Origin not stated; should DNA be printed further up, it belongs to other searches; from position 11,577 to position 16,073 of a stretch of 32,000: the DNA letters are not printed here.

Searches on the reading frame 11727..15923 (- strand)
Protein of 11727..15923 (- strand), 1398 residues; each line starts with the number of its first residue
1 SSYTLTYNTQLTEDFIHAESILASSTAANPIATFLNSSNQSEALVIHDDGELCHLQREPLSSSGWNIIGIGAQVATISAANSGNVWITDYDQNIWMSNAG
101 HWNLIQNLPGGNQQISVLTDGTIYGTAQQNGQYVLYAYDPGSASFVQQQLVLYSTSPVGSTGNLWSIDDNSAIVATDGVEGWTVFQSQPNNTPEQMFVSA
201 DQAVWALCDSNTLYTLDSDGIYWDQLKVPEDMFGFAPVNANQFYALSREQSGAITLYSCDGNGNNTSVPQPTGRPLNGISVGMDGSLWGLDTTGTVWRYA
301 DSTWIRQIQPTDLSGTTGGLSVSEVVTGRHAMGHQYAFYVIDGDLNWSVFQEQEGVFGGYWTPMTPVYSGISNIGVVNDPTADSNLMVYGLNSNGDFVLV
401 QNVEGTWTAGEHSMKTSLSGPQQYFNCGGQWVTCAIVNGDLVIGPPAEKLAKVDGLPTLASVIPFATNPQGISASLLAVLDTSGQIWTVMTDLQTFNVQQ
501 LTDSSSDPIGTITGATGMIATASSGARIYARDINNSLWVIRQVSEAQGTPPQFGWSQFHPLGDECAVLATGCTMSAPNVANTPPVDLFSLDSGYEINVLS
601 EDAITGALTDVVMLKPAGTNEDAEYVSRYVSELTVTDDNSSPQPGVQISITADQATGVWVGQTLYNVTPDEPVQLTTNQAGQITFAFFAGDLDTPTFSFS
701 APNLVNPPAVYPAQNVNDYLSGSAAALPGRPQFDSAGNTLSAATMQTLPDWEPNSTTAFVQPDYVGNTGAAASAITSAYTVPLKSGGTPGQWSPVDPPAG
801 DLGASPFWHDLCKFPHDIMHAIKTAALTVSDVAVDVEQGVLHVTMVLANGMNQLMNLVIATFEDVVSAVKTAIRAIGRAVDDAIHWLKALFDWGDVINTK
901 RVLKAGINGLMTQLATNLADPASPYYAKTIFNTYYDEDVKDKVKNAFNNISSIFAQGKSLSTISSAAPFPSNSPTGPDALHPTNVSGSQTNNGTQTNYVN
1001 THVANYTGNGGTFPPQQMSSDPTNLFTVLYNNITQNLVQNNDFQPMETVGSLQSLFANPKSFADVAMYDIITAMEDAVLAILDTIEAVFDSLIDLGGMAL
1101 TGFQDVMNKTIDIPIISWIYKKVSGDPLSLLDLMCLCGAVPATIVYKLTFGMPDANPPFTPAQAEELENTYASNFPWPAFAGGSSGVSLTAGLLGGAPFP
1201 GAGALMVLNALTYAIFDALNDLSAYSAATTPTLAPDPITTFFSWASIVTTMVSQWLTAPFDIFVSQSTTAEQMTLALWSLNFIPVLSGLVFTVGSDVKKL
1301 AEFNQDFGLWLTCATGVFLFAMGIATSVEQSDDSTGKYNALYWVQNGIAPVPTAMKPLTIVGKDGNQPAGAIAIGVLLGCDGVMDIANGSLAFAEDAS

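Call 16: search_protein_families(library=pfam, proteins=[window:11727-15923:-], max_evalue=0.001)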
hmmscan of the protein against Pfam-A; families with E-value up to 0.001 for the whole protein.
window:11727-15923:- (1398 aa): 1 family
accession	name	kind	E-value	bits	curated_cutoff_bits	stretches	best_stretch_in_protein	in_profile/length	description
PF19193.6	Tectonin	-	1.5e-10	41.4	30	1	62-229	26-198/216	Tectonin domain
